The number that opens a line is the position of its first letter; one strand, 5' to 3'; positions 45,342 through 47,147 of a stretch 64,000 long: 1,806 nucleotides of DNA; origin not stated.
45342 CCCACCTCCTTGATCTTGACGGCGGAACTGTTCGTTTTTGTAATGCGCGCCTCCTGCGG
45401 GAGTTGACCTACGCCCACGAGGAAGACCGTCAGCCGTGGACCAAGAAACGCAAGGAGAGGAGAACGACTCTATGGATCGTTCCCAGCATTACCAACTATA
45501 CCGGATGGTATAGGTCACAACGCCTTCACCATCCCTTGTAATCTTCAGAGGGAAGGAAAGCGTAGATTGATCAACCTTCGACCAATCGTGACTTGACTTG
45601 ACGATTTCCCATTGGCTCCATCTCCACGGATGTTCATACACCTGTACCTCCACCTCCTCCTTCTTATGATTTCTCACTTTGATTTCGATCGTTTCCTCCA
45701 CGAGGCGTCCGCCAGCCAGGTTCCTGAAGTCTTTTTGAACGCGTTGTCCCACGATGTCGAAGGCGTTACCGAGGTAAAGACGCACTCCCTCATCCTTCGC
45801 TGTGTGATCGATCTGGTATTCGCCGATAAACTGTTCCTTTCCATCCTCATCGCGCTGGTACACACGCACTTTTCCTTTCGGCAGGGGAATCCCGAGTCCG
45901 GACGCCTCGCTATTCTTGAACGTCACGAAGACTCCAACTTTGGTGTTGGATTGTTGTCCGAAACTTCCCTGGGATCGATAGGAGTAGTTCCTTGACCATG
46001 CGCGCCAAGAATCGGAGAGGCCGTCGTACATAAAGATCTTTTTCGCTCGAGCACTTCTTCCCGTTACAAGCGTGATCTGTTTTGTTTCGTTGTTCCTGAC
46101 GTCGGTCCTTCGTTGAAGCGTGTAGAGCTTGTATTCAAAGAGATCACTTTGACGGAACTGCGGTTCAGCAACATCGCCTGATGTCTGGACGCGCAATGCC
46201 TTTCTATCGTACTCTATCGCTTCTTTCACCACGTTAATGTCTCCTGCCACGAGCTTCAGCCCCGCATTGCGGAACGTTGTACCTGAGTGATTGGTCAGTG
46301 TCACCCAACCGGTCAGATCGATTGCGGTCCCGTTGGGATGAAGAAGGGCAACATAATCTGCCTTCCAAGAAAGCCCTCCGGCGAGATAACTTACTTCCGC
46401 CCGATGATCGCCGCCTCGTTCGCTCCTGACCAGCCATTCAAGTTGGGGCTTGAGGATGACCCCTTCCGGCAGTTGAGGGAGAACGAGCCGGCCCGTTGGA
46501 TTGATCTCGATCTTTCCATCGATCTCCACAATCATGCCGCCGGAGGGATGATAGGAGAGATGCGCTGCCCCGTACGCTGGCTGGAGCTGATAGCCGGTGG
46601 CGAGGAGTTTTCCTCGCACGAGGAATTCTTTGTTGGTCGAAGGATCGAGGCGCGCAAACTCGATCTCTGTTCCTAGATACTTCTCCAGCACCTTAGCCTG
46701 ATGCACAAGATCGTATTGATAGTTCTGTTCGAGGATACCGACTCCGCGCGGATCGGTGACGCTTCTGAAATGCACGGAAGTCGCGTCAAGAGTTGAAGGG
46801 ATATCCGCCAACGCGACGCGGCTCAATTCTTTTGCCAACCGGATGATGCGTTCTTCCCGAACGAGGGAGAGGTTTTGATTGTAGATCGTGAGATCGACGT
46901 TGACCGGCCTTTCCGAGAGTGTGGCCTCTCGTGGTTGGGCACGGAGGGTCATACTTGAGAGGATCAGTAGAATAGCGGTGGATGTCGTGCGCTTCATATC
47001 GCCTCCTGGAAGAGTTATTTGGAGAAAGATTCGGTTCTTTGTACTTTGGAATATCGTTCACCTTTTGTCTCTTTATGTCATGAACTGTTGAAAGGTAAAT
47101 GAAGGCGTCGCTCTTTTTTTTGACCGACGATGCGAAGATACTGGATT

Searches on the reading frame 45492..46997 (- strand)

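Call 57: search_protein_families(library=pfam, proteins=[window:45492-46997:-], max_evalue=0.00001)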
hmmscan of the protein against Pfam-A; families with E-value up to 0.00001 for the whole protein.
window:45492-46997:- (502 aa): 1 family
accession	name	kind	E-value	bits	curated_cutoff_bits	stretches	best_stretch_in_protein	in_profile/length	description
PF13598.12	DUF4139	-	5.4e-07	30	31.8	1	201-456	2-152/205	Domain of unknown function (DUF4139)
